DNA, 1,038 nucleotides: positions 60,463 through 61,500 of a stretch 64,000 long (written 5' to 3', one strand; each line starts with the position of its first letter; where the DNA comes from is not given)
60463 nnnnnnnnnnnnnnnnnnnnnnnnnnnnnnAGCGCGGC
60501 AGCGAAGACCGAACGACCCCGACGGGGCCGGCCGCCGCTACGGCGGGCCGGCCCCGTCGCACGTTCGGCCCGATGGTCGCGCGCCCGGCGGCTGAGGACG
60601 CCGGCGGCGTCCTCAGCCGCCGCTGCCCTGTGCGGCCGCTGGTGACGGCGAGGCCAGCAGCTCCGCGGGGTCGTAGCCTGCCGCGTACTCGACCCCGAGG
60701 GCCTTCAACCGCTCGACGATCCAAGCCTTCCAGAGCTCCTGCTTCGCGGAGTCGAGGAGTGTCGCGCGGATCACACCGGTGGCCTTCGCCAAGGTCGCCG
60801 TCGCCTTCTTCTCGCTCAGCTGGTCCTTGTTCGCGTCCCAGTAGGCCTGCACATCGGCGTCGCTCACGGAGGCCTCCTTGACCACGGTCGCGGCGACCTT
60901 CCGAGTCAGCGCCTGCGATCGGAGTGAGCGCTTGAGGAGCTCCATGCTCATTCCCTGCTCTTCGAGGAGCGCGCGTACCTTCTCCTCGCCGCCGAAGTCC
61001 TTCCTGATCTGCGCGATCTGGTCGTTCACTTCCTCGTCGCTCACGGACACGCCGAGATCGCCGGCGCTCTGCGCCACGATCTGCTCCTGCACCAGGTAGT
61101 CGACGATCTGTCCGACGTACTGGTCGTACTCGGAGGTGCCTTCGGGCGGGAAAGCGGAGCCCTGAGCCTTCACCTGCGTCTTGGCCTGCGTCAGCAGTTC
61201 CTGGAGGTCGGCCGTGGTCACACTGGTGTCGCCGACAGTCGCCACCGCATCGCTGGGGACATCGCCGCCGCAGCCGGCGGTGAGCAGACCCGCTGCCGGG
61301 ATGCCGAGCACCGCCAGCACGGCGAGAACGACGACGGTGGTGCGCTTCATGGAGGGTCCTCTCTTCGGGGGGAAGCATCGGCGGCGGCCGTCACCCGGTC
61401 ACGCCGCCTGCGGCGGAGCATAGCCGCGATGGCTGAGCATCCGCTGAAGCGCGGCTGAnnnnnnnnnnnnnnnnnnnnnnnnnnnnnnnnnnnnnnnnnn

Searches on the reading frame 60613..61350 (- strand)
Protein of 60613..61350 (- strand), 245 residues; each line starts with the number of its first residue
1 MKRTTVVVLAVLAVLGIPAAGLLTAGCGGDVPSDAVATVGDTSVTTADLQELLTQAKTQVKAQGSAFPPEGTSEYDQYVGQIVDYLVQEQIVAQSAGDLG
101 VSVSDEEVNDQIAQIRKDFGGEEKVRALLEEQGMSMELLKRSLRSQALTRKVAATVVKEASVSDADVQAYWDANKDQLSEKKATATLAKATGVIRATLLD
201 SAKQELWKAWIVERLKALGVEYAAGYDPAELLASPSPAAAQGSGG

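Call 16: search_protein_families(library=pfam, proteins=[window:60613-61350:-], max_evalue=0.00001)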
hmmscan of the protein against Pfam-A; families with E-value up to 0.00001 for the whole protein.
window:60613-61350:- (245 aa): 3 families
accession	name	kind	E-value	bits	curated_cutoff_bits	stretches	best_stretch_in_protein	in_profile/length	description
PF13624.11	SurA_N_3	-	1.4e-20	74.2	27.2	1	6-152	12-161/162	SurA-like N-terminal domain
PF13623.11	SurA_N_2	-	9.4e-15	55.2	28.5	1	7-115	16-122/145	SurA-like N-terminal domain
PF09312.16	SurA_N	-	5.1e-12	46.4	30.8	1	36-151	5-116/118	SurA N-terminal domain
